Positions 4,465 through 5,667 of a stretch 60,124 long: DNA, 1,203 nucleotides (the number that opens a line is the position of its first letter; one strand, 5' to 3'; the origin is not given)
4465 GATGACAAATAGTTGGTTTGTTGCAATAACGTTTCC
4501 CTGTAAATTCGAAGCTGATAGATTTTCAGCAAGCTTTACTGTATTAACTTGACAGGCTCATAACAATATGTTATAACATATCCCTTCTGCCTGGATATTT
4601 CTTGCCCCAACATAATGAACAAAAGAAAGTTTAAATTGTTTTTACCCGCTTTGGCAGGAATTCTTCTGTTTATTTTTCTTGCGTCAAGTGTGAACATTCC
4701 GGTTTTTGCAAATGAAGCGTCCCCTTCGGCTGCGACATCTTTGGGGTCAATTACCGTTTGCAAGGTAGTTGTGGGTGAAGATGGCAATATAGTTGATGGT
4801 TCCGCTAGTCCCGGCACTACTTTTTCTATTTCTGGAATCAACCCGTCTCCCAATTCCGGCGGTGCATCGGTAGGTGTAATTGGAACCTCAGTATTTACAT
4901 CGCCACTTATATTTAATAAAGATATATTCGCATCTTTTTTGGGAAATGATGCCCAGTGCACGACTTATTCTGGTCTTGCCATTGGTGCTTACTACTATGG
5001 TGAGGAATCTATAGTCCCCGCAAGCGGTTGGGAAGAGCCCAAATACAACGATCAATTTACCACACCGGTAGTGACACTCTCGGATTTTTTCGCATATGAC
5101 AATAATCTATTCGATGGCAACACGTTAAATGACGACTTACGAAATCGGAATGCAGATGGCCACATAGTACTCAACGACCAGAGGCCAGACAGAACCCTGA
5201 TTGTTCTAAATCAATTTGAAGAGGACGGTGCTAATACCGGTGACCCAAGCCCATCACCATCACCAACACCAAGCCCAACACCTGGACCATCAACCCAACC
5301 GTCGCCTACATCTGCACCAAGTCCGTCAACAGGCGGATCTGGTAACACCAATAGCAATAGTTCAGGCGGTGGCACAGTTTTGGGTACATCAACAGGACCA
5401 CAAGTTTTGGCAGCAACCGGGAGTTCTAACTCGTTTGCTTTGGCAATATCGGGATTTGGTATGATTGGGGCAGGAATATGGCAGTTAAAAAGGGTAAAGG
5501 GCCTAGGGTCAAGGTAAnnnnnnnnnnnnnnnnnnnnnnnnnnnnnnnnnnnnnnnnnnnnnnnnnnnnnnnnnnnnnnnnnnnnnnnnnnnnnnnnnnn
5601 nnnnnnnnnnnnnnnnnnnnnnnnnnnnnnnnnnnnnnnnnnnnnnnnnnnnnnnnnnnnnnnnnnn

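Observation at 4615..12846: Surface-protein island with a dedicated sortase and non-LPXTG sorting motifs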

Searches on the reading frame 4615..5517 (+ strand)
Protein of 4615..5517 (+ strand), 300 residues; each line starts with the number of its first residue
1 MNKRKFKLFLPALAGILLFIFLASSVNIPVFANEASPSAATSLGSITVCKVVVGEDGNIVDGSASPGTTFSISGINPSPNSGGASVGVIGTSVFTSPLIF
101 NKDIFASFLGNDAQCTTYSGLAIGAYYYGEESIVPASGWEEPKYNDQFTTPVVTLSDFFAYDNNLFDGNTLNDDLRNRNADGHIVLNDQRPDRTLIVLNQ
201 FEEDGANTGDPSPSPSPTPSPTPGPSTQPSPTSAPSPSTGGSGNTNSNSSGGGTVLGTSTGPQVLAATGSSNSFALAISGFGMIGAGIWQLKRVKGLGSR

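Call 3: search_protein_families(library=pfam, proteins=[window:4615-5517:+], max_evalue=0.01)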
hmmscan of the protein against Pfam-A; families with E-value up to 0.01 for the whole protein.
window:4615-5517:+ (300 aa): 1 family
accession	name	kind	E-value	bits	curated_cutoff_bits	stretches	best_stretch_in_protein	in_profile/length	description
PF05887.16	Trypan_PARP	-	0.00052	20.4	100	1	202-285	50-132/134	Procyclic acidic repetitive protein (PARP)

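Call 4: search_protein_families(library=ncbifam, proteins=[window:4615-5517:+], max_evalue=0.01)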
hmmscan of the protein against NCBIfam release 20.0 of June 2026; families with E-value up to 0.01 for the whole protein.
window:4615-5517:+ (300 aa): 1 family
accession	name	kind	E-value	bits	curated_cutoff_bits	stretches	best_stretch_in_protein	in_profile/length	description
NF037973.1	metallo_SslE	exception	0.0074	13.7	3000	1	207-241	58-92/1519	lipoprotein metalloprotease SslE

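Call 65: search_solved_structures(query=window:4615-5517:+, max_evalue=1, show_alignments=1)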
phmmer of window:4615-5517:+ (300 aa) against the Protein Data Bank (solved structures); distinct sequences matched with E-value up to 1: 2.
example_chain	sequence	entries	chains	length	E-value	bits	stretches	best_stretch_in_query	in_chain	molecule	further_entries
8rk2_A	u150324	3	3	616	0.00051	22.4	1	195-279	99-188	Replication protein A 70 kDa DNA-binding subunit, N-terminally processed | Replication protein A 70 kDa DNA-binding subunit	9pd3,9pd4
8xi2_T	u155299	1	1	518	0.46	12.7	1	207-245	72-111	PLRG1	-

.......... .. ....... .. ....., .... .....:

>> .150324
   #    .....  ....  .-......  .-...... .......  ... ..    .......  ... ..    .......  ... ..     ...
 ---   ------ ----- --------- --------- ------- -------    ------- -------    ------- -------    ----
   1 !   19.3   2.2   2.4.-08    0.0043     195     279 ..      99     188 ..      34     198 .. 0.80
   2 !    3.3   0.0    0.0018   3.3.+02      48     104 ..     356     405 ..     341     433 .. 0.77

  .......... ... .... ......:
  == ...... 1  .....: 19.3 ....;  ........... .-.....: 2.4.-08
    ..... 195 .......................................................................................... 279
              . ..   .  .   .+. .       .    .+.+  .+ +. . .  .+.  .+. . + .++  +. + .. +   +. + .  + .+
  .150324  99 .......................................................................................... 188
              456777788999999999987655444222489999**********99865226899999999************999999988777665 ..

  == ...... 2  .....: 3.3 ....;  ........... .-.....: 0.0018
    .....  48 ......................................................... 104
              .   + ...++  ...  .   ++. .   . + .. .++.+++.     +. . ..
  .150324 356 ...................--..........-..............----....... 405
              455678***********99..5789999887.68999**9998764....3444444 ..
